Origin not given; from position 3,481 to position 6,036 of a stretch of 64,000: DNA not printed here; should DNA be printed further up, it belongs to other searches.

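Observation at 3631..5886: Orphan 752-aa protein with an inverted NLR-like layout: wHTH-like N-terminus, LRR-like repeats, then a C-terminal NB-ARC/STAND-type P-loop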

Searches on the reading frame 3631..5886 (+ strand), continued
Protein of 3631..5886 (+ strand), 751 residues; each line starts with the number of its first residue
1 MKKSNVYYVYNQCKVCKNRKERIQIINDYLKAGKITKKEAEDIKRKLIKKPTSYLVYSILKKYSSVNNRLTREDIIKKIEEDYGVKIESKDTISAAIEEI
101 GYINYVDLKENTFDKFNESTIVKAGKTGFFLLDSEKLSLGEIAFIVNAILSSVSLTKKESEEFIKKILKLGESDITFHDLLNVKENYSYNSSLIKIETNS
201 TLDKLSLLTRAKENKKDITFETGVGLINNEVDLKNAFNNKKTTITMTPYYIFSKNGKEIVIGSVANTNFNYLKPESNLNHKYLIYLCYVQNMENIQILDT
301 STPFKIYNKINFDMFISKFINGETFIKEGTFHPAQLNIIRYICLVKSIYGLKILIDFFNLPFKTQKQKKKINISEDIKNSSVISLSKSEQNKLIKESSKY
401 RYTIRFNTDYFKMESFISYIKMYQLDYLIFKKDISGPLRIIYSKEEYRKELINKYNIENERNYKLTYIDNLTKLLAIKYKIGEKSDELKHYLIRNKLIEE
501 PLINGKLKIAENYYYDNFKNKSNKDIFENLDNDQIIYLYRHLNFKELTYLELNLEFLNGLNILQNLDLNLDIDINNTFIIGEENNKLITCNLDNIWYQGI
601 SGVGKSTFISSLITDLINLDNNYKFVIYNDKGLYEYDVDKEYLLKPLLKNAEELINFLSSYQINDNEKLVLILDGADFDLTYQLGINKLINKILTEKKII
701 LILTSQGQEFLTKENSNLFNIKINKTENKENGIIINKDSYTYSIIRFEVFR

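Call 26: search_protein_families(library=pfam, proteins=[P0012, P0015, P0019, P0020, P0021, P0022, P0023, P0024, P0025, P0010], max_evalue=0.01)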
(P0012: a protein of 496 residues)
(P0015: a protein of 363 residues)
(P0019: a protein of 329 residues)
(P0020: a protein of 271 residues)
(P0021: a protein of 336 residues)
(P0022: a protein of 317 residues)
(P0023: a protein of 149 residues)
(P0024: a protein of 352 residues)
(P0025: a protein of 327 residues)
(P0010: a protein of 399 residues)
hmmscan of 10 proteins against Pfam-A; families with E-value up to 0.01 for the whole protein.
P0012 (496 aa): 0 families

P0015 (363 aa): 0 families

P0019 (329 aa): 2 families
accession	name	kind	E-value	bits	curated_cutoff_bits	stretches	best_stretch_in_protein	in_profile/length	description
PF13280.12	WYL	-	8.2e-08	32.6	21.8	1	139-212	3-68/70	WYL domain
PF25583.1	WCX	-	0.00069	20.3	23.9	1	254-323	7-75/76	WCX domain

P0020 (271 aa): 3 families
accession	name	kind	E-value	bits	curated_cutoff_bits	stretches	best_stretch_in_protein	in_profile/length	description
PF13280.12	WYL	-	1.3e-08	35.2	21.8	1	141-199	3-57/70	WYL domain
PF08461.16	HTH_12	-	0.0029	18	21.4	1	16-73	2-58/66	Ribonuclease R winged-helix domain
PF08279.18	HTH_11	-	0.0029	17.9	25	0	16-66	4-48/55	HTH domain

P0021 (336 aa): 2 families
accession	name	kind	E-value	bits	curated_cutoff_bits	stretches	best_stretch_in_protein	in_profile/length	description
PF13280.12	WYL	-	4.5e-09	36.6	21.8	1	148-220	2-70/70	WYL domain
PF25583.1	WCX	-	1.8e-05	25.4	23.9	1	258-329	4-74/76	WCX domain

P0022 (317 aa): 2 families
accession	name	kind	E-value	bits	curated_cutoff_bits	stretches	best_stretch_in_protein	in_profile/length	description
PF25583.1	WCX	-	8.8e-06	26.4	23.9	1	236-309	3-75/76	WCX domain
PF13280.12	WYL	-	1.9e-05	25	21.8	1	145-216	4-68/70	WYL domain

P0023 (149 aa): 0 families

P0024 (352 aa): 2 families
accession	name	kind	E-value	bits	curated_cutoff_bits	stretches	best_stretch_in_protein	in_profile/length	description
PF13280.12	WYL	-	2.1e-11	44.1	21.8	1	158-238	3-70/70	WYL domain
PF25583.1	WCX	-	0.0055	17.5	23.9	1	273-346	2-74/76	WCX domain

P0025 (327 aa): 2 families
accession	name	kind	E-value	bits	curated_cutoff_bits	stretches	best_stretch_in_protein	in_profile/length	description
PF25583.1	WCX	-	3.6e-08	34.1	23.9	1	247-318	5-75/76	WCX domain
PF13280.12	WYL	-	4.1e-05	23.9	21.8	1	148-208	2-68/70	WYL domain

P0010 (399 aa): 0 families

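Call 36: find_encoding_contigs(protein=P0015, flank=8000, max_places=3)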
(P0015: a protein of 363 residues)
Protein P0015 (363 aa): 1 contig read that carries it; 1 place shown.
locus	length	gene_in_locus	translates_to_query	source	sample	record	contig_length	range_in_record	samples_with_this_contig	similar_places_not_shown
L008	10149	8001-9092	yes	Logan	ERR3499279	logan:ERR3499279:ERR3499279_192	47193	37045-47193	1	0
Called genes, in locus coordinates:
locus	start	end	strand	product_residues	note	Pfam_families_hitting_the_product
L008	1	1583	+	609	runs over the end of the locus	-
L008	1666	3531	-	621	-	PF00753:Lactamase_B (weak), PF19583:ODP, PF00258:Flavodoxin_1 (weak), PF01613:Flavin_Reduct, PF21349:RUBY_RBDX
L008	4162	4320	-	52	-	-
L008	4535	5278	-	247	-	PF02627:CMD, PF07883:Cupin_2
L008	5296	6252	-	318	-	PF06500:FrsA-like (faint)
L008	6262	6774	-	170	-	PF12682:Flavodoxin_4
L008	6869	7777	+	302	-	PF00126:HTH_1, PF03466:LysR_substrate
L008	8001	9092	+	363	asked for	-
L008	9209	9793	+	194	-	-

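Call 56: fold_search(model_id=the predicted structure, library=pdb)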
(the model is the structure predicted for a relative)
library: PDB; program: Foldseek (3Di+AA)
matches with E <= 10: 824; with E <= 0.001: 0
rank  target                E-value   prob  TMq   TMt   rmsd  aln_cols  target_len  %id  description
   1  3pfi_B                6.2e-03  1.00  0.13  0.30   6.8       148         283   16  2.7 Angstrom resolution crystal structure of a probable holliday junction DNA helicase (ruvB) from Campylobacter jejun (released 2010-11-10)
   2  8uh7_E                8.1e-03  1.00  0.12  0.26   7.8       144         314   17  Structure of T4 Bacteriophage clamp loader bound to the T4 clamp, primer-template DNA, and ATP analog (released 2023-12-13)
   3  3u61_B                9.4e-03  1.00  0.12  0.25   8.0       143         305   16  Structure of T4 Bacteriophage Clamp Loader Bound To Closed Clamp, DNA and ATP Analog and ADP (released 2012-01-04)
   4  9dx4_B                1.0e-02  1.00  0.12  0.28   4.6       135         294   13  EcRuvB T102R mutant (released 2026-01-21)
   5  3pfi_A                1.0e-02  1.00  0.12  0.28   6.8       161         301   16  2.7 Angstrom resolution crystal structure of a probable holliday junction DNA helicase (ruvB) from Campylobacter jejun (released 2010-11-10)
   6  7pbl_C                1.2e-02  1.00  0.12  0.27   4.0       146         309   12  RuvAB branch migration motor complexed to the Holliday junction - RuvB AAA+ state s1 [t2 dataset] (released 2022-09-14)
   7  5vq9                  1.2e-02  0.99  0.12  0.21   8.3       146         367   14  Structure of human TRIP13, Apo form (released 2017-06-14)
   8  9dx4_A                1.2e-02  1.00  0.12  0.30   4.4       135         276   16  EcRuvB T102R mutant (released 2026-01-21)
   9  4xgc_E                1.4e-02  0.91  0.12  0.19  10.6       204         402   15  Crystal structure of the eukaryotic origin recognition complex (released 2015-04-01)
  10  2chg_C                1.4e-02  1.00  0.12  0.37   6.9       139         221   15  Replication Factor C domains 1 and 2 (released 2006-06-06)
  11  7jgr_D                1.5e-02  1.00  0.13  0.21   6.6       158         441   18  Structure of Drosophila ORC bound to DNA (84 bp) and Cdc6 (released 2020-09-09)
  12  7pbl_A                1.6e-02  1.00  0.13  0.29   4.2       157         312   11  RuvAB branch migration motor complexed to the Holliday junction - RuvB AAA+ state s1 [t2 dataset] (released 2022-09-14)
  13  7pbl_D                1.6e-02  1.00  0.13  0.28   4.6       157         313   11  RuvAB branch migration motor complexed to the Holliday junction - RuvB AAA+ state s1 [t2 dataset] (released 2022-09-14)
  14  7thj_C                2.0e-02  1.00  0.13  0.27   7.0       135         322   16  Structure of the yeast clamp loader (Replication Factor C RFC) bound to the sliding clamp (Proliferating Cell Nuclear  (released 2022-02-16)
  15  7jpq_B                2.0e-02  0.99  0.13  0.29   7.4       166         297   13  ORC-O2-5: Human Origin Recognition Complex (ORC) with subunits 2,3,4,5 (released 2020-09-02)
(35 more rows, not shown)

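Call 72: find_related_loci(query=A1, collection=viral_contigs, flank=8000)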
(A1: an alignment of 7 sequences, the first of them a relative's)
Query A1 (751 aa) in viral_contigs; peptide patterns used: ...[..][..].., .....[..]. (x = any residue, [..] = any of these).
304 stretches matched a pattern, but none encodes a relative of the query by tblastn (E <= 1e-3).

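Call 74: find_related_loci(query=A1, collection=metagenome_contigs, flank=8000)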
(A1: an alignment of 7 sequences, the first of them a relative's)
Query A1 (751 aa) in metagenome_contigs; peptide patterns used: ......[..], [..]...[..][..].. (x = any residue, [..] = any of these).
517 stretches matched a pattern, but none encodes a relative of the query by tblastn (E <= 1e-3).

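Call 76: find_encoding_contigs(protein=P0004, flank=8000, max_places=2)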
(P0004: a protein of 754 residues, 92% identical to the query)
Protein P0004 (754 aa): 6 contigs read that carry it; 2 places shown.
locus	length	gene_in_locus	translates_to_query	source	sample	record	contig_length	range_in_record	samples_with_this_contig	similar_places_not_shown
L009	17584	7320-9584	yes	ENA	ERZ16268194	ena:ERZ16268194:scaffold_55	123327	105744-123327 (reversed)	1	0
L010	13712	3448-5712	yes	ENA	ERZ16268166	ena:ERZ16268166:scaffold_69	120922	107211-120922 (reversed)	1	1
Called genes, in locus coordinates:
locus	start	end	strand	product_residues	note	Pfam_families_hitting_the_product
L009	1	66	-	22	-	?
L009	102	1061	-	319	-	PF13495:Phage_int_SAM_4, PF00589:Phage_integrase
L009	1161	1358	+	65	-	PF15731:MqsA_antitoxin, PF12844:HTH_19 (weak), PF01381:HTH_3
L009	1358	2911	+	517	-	PF12161:HsdM_N, PF07669:Eco57I, PF02384:N6_Mtase, PF01170:UPF0020 (faint)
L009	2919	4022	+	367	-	PF01420:Methylase_S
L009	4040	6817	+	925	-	PF04313:HSDR_N (faint), PF00270:DEAD, PF04851:ResIII, PF18766:SWI2_SNF2, PF00271:Helicase_C (weak), PF22679:T1R_D3-like (weak)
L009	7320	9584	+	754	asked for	-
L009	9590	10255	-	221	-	-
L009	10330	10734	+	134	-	-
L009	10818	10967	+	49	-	-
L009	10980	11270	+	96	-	-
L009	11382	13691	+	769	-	PF02368:Big_2 (weak), PF21461:HL_N-beta (faint), PF22359:Big-like (faint), PF26182:Ig_NUP210_5th (faint), PF26918:Ig_Eae (faint), PF02368:Big_2, PF04231:Endonuclease_1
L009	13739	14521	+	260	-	-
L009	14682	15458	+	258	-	PF00005:ABC_tran, PF13304:AAA_21 (weak)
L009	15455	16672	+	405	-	PF12679:ABC2_membrane_2, PF12698:ABC2_membrane_3, PF01061:ABC2_membrane, PF12730:ABC2_membrane_4 (weak)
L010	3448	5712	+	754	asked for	-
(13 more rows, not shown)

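Call 77: find_encoding_contigs(protein=P0003, flank=8000, max_places=2)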
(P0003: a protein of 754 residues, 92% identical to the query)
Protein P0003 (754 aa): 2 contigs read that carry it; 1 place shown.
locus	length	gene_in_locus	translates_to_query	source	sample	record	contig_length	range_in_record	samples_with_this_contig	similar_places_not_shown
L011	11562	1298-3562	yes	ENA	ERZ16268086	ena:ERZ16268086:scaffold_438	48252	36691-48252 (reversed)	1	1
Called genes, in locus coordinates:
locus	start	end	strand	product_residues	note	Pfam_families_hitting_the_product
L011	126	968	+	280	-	-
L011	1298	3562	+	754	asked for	-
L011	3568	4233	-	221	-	-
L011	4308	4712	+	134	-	-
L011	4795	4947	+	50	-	-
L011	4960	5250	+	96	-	-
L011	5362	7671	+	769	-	PF02368:Big_2, PF21461:HL_N-beta (faint), PF22359:Big-like (faint), PF26182:Ig_NUP210_5th (faint), PF26918:Ig_Eae (faint), PF02368:Big_2, PF04231:Endonuclease_1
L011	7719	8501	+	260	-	-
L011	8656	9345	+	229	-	PF00005:ABC_tran, PF13175:AAA_15 (weak), PF13304:AAA_21 (weak)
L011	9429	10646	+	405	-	PF12679:ABC2_membrane_2, PF12698:ABC2_membrane_3, PF01061:ABC2_membrane, PF12730:ABC2_membrane_4 (weak)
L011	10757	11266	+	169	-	PF13302:Acetyltransf_3, PF13420:Acetyltransf_4, PF00583:Acetyltransf_1, PF13673:Acetyltransf_10, PF13508:Acetyltransf_7, PF08445:FR47 (weak)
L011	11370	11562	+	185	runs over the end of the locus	-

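Call 78: find_encoding_contigs(protein=P0005, flank=8000, max_places=2)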
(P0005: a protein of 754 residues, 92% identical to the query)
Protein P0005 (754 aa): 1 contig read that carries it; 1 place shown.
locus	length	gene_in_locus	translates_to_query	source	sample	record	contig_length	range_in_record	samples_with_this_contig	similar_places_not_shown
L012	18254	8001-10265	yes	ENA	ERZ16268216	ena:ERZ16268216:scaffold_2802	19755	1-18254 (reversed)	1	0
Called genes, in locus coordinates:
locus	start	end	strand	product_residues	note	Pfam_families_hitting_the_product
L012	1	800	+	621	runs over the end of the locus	PF04266:ASCH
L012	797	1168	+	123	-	PF04266:ASCH (weak)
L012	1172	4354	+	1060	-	PF04313:HSDR_N, PF04851:ResIII, PF18766:SWI2_SNF2, PF22679:T1R_D3-like, PF11867:T1RH-like_C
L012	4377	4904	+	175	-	PF10544:T5orf172, PF13455:MUG113 (weak)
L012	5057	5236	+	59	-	PF13783:DUF4177 (weak)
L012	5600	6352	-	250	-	PF01695:IstB_IS21, PF00308:Bac_DnaA (weak), PF00004:AAA (weak)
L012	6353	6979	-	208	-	PF22483:Mu-transpos_C_2 (weak)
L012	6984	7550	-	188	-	-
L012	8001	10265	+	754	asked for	-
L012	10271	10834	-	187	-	-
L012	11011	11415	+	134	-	-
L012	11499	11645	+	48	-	-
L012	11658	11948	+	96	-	-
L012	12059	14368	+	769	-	PF02368:Big_2, PF21461:HL_N-beta (faint), PF22359:Big-like (faint), PF26182:Ig_NUP210_5th (faint), PF26918:Ig_Eae (faint), PF02368:Big_2, PF04231:Endonuclease_1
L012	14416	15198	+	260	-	-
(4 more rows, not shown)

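Call 95: find_encoding_contigs(protein=P0012, flank=6000, max_places=2)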
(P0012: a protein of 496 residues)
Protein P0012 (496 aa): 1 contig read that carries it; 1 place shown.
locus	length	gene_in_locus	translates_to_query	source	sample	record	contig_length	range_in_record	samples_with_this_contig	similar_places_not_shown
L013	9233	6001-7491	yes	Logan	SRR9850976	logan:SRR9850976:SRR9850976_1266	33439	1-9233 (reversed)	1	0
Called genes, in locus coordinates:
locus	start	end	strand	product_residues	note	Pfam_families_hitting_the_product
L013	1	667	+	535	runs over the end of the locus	-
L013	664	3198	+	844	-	-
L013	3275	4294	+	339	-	PF00294:PfkB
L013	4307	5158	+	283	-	PF01116:F_bP_aldolase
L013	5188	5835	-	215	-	-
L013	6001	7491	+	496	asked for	-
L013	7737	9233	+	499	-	?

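Call 96: find_encoding_contigs(protein=P0010, flank=6000, max_places=2)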
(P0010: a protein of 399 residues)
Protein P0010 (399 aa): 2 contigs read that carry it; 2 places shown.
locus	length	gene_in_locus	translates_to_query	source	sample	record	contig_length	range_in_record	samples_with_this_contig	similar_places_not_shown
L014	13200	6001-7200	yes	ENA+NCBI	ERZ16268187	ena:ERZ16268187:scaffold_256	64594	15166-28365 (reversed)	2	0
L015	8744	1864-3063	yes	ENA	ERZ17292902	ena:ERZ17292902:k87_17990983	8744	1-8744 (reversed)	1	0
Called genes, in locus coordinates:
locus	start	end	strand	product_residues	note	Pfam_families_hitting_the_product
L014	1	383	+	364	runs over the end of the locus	-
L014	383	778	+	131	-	-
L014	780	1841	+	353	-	PF00437:T2SSE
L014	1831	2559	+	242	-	-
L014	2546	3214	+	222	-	-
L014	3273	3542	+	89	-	-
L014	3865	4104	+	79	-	PF00550:PP-binding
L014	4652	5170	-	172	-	-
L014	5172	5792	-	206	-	-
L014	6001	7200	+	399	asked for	-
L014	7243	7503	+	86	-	-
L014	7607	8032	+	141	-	PF00383:dCMP_cyt_deam_1 (weak)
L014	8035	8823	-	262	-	PF00702:Hydrolase (faint), PF05116:S6PP, PF08282:Hydrolase_3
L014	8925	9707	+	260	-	-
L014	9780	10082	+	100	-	PF01740:STAS, PF13466:STAS_2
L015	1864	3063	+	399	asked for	-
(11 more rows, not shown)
